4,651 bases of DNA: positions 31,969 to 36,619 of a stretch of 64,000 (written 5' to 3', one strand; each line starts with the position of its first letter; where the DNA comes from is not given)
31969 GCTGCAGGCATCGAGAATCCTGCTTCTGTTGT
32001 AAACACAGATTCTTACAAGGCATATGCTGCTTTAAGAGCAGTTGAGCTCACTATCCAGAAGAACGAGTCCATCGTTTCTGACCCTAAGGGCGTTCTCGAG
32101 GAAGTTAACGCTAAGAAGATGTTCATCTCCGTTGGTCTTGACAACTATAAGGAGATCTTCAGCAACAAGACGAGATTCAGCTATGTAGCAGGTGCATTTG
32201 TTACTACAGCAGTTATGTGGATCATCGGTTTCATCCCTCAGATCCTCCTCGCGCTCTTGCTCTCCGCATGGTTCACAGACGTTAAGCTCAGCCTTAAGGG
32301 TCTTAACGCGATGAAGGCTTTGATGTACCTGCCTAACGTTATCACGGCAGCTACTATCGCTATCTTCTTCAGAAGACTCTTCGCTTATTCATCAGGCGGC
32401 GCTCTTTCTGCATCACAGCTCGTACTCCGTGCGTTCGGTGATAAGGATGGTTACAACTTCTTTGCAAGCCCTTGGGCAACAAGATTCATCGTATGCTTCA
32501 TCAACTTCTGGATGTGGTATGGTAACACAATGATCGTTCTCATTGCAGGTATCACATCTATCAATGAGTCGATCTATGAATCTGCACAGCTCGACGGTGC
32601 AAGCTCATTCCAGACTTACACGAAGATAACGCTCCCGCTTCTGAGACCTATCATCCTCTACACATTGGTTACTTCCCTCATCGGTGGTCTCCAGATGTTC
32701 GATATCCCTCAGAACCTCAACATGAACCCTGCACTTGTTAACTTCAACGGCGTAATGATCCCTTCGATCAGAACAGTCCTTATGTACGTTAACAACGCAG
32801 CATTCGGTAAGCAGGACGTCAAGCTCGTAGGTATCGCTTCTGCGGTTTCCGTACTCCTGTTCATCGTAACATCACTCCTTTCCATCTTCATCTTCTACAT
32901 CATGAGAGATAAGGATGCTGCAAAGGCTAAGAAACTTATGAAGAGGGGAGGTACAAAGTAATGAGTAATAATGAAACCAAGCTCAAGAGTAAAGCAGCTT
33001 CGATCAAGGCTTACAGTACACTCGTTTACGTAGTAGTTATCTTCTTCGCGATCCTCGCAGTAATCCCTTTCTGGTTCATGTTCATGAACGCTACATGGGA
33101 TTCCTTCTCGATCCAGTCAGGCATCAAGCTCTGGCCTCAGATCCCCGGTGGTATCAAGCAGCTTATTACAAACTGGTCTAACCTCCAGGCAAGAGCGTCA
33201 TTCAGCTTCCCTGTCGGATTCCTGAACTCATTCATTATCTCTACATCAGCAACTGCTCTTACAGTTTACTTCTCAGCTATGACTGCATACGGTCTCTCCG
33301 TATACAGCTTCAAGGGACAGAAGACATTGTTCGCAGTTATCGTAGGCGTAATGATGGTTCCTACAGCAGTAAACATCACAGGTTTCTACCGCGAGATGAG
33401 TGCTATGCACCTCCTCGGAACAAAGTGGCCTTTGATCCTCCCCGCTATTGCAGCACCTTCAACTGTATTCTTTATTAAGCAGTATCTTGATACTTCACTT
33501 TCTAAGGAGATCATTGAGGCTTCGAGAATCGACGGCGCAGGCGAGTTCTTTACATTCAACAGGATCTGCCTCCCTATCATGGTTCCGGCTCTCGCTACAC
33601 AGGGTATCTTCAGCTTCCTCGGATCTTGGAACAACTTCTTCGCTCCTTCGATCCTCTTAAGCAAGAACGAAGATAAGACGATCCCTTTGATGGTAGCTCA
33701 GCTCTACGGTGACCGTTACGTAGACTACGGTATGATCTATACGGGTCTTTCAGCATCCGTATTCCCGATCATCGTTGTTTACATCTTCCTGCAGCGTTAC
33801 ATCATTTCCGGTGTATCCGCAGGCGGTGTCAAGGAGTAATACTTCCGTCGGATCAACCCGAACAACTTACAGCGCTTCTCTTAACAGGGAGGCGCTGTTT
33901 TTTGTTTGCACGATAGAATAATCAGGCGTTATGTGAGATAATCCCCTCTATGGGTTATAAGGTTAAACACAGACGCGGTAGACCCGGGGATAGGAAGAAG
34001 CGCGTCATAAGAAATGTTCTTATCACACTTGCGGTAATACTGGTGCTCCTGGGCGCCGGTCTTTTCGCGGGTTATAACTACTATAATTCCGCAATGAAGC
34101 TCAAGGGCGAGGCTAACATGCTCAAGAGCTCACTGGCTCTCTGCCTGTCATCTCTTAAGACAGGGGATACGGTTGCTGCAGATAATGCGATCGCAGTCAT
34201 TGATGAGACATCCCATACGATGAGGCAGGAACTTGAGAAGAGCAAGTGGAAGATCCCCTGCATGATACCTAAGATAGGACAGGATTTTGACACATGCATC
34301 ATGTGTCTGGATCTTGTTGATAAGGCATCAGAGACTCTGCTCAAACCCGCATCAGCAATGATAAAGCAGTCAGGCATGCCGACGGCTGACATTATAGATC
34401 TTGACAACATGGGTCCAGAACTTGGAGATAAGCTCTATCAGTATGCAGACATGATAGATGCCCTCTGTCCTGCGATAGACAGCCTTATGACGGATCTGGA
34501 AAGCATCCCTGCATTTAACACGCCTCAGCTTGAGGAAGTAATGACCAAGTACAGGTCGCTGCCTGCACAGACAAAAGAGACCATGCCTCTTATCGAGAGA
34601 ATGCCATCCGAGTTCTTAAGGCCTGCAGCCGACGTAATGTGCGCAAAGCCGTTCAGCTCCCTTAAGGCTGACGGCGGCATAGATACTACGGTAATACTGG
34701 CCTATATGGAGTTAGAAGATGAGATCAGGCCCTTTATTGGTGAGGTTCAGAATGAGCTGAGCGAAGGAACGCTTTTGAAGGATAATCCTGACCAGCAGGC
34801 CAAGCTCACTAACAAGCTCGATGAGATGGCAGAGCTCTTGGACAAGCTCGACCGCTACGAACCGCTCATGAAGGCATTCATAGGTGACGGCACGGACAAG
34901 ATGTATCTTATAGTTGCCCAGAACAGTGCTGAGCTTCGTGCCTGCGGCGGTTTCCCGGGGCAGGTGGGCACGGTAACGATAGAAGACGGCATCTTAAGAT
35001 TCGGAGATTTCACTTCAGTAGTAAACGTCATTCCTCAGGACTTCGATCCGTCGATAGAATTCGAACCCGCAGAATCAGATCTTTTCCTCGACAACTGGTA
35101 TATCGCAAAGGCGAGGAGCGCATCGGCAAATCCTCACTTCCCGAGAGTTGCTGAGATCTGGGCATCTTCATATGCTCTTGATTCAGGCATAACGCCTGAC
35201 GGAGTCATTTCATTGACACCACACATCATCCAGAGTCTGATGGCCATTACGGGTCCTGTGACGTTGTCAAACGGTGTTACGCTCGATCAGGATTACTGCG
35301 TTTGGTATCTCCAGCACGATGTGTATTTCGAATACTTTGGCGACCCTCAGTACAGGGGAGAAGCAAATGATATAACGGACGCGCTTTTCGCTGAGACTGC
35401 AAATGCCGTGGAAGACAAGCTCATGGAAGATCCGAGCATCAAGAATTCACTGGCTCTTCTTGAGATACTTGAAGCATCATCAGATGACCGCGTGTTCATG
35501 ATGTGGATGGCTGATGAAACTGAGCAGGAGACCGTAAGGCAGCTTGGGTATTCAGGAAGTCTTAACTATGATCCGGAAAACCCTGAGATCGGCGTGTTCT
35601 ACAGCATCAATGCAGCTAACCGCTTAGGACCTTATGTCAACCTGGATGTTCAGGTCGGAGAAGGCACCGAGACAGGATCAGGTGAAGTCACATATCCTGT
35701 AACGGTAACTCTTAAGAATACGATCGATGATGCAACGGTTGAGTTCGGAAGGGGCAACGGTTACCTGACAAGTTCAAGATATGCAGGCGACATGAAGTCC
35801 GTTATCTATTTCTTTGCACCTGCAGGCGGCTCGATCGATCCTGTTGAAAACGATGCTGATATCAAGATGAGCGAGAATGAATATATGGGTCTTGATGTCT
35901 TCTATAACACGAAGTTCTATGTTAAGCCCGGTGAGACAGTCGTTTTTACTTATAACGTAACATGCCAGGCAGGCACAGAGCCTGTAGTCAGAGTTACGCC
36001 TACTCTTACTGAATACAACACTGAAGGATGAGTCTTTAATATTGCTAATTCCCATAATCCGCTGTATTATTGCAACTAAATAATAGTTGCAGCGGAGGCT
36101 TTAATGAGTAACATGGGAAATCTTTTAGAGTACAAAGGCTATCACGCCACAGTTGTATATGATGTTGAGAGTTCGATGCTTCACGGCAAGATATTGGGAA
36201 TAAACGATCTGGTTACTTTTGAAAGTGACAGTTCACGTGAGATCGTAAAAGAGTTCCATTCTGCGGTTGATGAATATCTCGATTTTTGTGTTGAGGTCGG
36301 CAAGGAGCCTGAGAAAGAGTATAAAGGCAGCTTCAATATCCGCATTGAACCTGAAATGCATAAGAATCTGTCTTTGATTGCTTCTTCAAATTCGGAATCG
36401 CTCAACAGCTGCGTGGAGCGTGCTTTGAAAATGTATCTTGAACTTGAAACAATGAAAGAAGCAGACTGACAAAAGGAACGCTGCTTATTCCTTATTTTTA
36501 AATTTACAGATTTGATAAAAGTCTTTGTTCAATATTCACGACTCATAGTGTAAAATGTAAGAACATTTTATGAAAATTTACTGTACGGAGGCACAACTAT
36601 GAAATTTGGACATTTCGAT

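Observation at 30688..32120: MalF-type permease carrying a ~480-aa extracytoplasmic domain of unknown fold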

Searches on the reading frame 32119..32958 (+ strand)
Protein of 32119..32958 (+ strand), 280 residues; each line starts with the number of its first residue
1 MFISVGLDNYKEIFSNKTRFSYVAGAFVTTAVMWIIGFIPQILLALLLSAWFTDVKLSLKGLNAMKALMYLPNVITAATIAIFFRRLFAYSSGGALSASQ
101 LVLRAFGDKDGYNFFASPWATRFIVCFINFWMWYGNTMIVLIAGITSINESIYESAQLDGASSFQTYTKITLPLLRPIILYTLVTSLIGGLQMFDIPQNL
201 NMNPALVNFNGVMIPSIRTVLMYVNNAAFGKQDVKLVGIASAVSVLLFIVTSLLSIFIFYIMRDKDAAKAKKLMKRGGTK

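Call 36: find_homologous_proteins(query=window:32119-32958:+, max_evalue=1e-20)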
Query window:32119-32958:+ (280 aa): 5207 proteins with E <= 1e-20 among 8000 candidates; the best 120 are listed.
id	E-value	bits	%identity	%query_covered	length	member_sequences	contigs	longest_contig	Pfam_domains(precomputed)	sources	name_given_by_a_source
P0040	1.3e-129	450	83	82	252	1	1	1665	PF00528.28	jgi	jgi:multiple sugar transport system permease protein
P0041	8.6e-129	447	73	94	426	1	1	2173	PF00528.28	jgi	jgi:multiple sugar transport system permease protein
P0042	3.8e-112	392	74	82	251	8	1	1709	PF00528.28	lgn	-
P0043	7.1e-95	336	75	71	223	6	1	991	PF00528.28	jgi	jgi:multiple sugar transport system permease protein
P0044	7.1e-94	333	60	92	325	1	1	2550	PF00528.28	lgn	-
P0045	7.1e-88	313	70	71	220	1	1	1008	PF00528.28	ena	-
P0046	7.6e-75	270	50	98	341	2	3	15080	PF00528.28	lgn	-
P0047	1.6e-74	269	52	96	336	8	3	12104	PF00528.28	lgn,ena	-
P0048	4.4e-74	268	52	98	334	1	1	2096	PF00528.28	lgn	-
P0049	4.8e-73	264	51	96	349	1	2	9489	PF00528.28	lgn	-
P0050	8.3e-73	263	50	97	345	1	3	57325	PF00528.28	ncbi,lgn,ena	-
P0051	1.3e-72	263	51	96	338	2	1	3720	PF00528.28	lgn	-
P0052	1.9e-72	262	49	98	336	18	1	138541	PF00528.28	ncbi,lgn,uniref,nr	ncbi:carbohydrate ABC transporter permease [[Clostridium] polysaccharolyticum]|uniref:Carbohydrate A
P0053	3.3e-72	262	50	97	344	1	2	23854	PF00528.28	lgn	-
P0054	3.9e-72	261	49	96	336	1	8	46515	PF00528.28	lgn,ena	-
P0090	6.7e-70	254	48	98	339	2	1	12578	PF00528.28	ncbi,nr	ncbi:MAG: sugar ABC transporter permease [Candidatus Ventricola sp.]|nr:sugar ABC transporter permea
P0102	1.2e-69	253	49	96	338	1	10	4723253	PF00528.28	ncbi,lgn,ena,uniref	ncbi:sugar ABC transporter permease [Kineothrix sedimenti]|uniref:Sugar ABC transporter permease n=1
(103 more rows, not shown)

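Call 39: find_encoding_contigs(protein=P0102, flank=8000, max_places=1)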
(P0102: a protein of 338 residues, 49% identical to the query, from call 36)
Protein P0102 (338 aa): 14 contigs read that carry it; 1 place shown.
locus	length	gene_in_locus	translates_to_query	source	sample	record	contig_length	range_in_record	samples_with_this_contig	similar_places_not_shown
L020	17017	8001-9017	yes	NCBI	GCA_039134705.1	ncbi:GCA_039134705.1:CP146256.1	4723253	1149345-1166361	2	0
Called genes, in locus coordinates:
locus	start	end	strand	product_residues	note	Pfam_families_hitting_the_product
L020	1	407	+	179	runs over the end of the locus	PF02915:Rubrerythrin, PF21349:RUBY_RBDX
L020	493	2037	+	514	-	PF13396:PLDc_N (weak), PF13091:PLDc_2 (weak), PF00614:PLDc (weak), PF13091:PLDc_2, PF00614:PLDc (weak)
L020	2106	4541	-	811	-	PF06165:GH94_b-supersand, PF17167:Glyco_hydro_94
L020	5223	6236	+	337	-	PF00356:LacI, PF00532:Peripla_BP_1, PF13407:Peripla_BP_4, PF13377:Peripla_BP_3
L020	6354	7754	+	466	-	-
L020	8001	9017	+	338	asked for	PF00528:BPD_transp_1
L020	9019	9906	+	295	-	PF00528:BPD_transp_1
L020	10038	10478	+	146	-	PF22564:HAAS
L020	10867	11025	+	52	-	-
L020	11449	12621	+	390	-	PF22020:RlmL_1st, PF02926:THUMP, PF01170:UPF0020, PF05175:MTS (faint)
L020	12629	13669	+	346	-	PF01520:Amidase_3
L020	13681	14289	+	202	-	PF01725:Ham1p_like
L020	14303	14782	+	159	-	PF00149:Metallophos (weak), PF12850:Metallophos_2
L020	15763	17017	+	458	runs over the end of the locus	PF01554:MatE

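Call 60: find_encoding_contigs(protein=P0052, flank=7000, max_places=1)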
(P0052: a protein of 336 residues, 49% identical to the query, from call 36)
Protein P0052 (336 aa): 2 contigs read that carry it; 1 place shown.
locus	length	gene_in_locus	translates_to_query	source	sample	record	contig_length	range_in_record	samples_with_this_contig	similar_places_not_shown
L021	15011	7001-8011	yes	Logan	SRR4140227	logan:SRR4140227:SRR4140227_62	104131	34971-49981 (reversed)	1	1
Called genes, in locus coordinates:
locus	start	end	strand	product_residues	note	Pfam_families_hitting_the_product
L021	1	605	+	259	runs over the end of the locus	PF02508:Rnf-Nqr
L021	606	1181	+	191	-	PF02508:Rnf-Nqr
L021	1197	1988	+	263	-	PF04060:FeS, PF13237:Fer4_10 (weak), PF14697:Fer4_21 (weak), PF25160:LdpA_Fe-S-bd (weak), PF14697:Fer4_21, PF12838:Fer4_7, PF13187:Fer4_9, PF00037:Fer4, +7 more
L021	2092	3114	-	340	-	PF02424:ApbE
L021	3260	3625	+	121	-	PF07009:NusG_II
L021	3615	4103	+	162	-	PF07456:Hpre_diP_synt_I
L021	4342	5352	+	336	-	PF00356:LacI, PF00532:Peripla_BP_1, PF13407:Peripla_BP_4, PF13377:Peripla_BP_3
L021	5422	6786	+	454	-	-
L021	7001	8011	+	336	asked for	PF00528:BPD_transp_1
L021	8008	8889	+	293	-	PF00528:BPD_transp_1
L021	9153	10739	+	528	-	PF00072:Response_reg, PF12833:HTH_18, PF00165:HTH_AraC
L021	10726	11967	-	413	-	-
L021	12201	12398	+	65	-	PF00471:Ribosomal_L33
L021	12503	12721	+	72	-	PF00584:SecE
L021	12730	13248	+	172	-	PF02357:NusG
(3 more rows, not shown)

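Call 61: find_encoding_contigs(protein=P0050, flank=7000, max_places=1)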
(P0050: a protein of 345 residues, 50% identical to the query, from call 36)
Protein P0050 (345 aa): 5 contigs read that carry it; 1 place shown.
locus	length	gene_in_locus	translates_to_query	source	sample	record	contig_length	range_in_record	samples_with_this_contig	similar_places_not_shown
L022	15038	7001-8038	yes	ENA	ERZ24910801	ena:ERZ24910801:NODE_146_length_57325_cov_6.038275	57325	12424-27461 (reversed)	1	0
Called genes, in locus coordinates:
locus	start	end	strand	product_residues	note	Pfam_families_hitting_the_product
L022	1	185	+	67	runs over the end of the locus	-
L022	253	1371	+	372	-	PF13353:Fer4_12, PF04055:Radical_SAM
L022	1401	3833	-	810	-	PF06165:GH94_b-supersand, PF17167:Glyco_hydro_94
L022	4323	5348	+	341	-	PF00356:LacI, PF00532:Peripla_BP_1, PF13407:Peripla_BP_4 (weak), PF13377:Peripla_BP_3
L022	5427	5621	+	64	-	-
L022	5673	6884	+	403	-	-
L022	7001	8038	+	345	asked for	PF00528:BPD_transp_1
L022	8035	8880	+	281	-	PF00528:BPD_transp_1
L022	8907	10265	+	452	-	PF00232:Glyco_hydro_1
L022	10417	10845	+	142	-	PF00571:CBS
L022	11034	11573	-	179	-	PF12724:Flavodoxin_5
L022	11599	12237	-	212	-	PF02660:G3P_acyltransf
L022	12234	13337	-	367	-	PF13506:Glyco_transf_21 (weak), PF13641:Glyco_tranf_2_3, PF00535:Glycos_transf_2, PF10111:Glyco_tranf_2_2 (weak)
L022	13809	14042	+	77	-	-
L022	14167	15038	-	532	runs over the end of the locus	PF00496:SBP_bac_5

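Call 62: find_encoding_contigs(protein=P0046, flank=7000, max_places=1)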
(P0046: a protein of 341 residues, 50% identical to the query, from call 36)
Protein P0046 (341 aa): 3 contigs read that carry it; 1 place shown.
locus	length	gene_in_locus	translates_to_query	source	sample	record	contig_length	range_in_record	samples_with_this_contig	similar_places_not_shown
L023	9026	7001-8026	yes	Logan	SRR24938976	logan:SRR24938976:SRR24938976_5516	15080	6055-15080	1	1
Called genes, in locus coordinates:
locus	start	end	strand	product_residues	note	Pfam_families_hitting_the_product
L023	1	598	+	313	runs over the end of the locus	PF03116:NQR2_RnfD_RnfE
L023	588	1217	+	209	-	PF04205:FMN_bind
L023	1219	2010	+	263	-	PF02508:Rnf-Nqr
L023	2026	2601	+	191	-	PF02508:Rnf-Nqr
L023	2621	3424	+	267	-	PF04060:FeS, PF00037:Fer4 (weak), PF13187:Fer4_9 (weak), PF12838:Fer4_7, PF13237:Fer4_10 (weak), PF14697:Fer4_21 (weak), PF00037:Fer4, PF12837:Fer4_6 (weak), +2 more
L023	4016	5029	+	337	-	PF00356:LacI, PF00532:Peripla_BP_1, PF13407:Peripla_BP_4, PF13377:Peripla_BP_3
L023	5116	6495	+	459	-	-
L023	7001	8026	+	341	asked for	PF00528:BPD_transp_1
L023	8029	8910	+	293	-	PF00528:BPD_transp_1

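Call 63: find_encoding_contigs(protein=P0090, flank=7000, max_places=1)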
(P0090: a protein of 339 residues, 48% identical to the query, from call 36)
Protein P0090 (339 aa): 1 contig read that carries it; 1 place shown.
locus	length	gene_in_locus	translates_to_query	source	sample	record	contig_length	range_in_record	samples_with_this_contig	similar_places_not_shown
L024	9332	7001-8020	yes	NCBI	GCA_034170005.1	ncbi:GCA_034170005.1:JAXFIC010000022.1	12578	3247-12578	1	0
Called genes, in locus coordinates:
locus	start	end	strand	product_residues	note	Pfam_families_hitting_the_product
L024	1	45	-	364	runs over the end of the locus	PF02746:MR_MLE_N, PF13378:MR_MLE_C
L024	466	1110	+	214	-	PF00392:GntR, PF07729:FCD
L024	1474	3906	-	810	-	PF06165:GH94_b-supersand, PF17167:Glyco_hydro_94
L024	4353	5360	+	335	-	PF00356:LacI, PF00532:Peripla_BP_1, PF13407:Peripla_BP_4, PF13377:Peripla_BP_3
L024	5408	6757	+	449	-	-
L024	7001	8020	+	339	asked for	PF00528:BPD_transp_1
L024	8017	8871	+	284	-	PF00528:BPD_transp_1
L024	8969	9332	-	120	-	PF19700:DUF6198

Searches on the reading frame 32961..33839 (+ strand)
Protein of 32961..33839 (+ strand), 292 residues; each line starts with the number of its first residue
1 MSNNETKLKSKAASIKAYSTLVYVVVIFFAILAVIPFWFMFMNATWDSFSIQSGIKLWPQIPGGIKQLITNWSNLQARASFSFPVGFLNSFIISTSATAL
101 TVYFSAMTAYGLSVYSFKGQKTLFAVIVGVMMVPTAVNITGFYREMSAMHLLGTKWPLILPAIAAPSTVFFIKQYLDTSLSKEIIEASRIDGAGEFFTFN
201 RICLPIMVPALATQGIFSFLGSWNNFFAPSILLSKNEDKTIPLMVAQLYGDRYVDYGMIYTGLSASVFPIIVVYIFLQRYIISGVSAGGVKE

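Call 3: search_protein_families(library=pfam, proteins=[window:32961-33839:+], max_evalue=0.01)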
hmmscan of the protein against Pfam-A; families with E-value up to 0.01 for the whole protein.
window:32961-33839:+ (292 aa): 1 family
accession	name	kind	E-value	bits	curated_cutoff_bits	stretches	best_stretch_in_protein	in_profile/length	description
PF00528.27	BPD_transp_1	-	2.9e-12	47.1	26.4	1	107-283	7-180/184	Binding-protein-dependent transport system inner membrane component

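Call 4: search_protein_families(library=ncbifam, proteins=[window:32961-33839:+], max_evalue=0.01)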
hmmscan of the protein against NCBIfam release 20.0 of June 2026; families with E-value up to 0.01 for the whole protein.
window:32961-33839:+ (292 aa): 16 families
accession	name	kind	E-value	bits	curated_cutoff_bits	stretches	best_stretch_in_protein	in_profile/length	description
NF040932.1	ABC_arch_GlcU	equivalog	3.3e-32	112.2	340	1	20-289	3-268/272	glucose ABC transporter permease GlcU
NF008210.0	PRK10973.1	equivalog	2.3e-22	80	297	1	20-285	10-276/281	sn-glycerol-3-phosphate ABC transporter permease UgpE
NF008231.0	PRK10998.1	equivalog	7.8e-22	78.2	261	1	16-292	16-296/296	maltose ABC transporter permease MalG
NF007047.0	PRK09500.1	equivalog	1.1e-07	31.8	326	1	67-226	49-200/257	spermidine/putrescine ABC transporter permease PotC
TIGR01581.1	Mo_ABC_porter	hypoth_equivalog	2.4e-06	27.2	210.3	1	88-245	24-196/225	ABC transporter permease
NF008232.0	PRK10999.1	equivalog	4.7e-06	25.6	392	1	179-238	400-458/520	maltose ABC transporter permease MalF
NF040931.1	ABC_arch_GlcT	equivalog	2.1e-05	24.3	360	1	162-271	153-260/278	glucose ABC transporter permease GlcT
NF008208.0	PRK10971.1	equivalog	2.6e-05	23.8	415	1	92-228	65-214/277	sulfate/thiosulfate ABC transporter permease CysT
TIGR02141.1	modB_ABC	equivalog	5.4e-05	22.9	182.6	1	90-249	3-177/208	molybdate ABC transporter permease subunit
NF011624.0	PRK15050.1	equivalog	6.1e-05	22.3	247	1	145-247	151-253/297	2-aminoethylphosphonate ABC transporter permease subunit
TIGR03226.1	PhnU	equivalog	0.0002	20.9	283.45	1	179-245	204-269/311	2-aminoethylphosphonate ABC transporter permease subunit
TIGR00969.1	3a0106s02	subfamily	0.00034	20.2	240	0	89-275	65-263/272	sulfate ABC transporter permease subunit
TIGR02139.1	permease_CysT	equivalog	0.00043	20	246.1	0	89-246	54-226/265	sulfate ABC transporter permease subunit CysT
NF040839.1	tungstate_WtpB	equivalog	0.00054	19.7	340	1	87-277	46-242/251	tungstate ABC transporter permease WtpB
NF006939.0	PRK09421.1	equivalog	0.00065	19.2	262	0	164-244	104-185/230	molybdate ABC transporter permease subunit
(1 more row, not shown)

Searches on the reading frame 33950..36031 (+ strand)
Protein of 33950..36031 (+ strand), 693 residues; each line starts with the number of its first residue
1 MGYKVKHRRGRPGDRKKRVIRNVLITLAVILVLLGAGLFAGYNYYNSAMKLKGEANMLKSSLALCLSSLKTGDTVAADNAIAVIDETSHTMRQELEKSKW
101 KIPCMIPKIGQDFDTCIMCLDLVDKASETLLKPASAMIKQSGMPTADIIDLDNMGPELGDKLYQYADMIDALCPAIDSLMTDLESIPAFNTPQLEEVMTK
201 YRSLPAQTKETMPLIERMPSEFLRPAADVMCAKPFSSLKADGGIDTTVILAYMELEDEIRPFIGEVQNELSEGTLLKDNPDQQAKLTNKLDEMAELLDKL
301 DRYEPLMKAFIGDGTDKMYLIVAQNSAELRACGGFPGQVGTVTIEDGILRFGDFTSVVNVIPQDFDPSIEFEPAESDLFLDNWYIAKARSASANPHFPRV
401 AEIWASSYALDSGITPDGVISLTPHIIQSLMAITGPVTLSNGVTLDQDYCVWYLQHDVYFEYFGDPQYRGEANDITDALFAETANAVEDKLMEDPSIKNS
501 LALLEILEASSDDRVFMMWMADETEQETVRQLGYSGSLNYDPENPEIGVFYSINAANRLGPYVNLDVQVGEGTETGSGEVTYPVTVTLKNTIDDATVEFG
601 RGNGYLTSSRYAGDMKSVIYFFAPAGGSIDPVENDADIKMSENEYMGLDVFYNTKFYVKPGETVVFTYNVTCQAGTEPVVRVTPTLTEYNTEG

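Call 3: search_protein_families(library=pfam, proteins=[window:33950-36031:+], max_evalue=0.01)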
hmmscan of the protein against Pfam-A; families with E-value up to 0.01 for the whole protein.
window:33950-36031:+ (693 aa): 2 families
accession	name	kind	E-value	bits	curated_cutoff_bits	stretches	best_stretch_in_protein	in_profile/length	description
PF13196.11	DUF4012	-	1.1e-31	110.7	28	1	316-459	3-144/144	Protein of unknown function (DUF4012)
PF13800.11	Sigma_reg_N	-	0.0047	17.6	26.3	0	15-50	8-43/91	Sigma factor regulator N-terminal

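Call 4: search_protein_families(library=ncbifam, proteins=[window:33950-36031:+], max_evalue=0.01)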
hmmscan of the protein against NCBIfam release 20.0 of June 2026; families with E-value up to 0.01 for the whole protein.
window:33950-36031:+ (693 aa): 0 families

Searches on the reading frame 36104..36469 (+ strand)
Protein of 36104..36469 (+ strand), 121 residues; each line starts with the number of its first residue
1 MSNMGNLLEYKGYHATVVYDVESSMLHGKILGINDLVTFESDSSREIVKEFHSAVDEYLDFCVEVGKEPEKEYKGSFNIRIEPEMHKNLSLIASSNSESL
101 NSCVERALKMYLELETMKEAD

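Call 3: search_protein_families(library=pfam, proteins=[window:36104-36469:+], max_evalue=0.01)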
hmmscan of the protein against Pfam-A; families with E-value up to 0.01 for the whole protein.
window:36104-36469:+ (121 aa): 1 family
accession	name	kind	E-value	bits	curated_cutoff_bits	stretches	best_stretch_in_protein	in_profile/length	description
PF05534.18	HicB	-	2.6e-17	62.9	21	1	58-108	1-51/51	HicB family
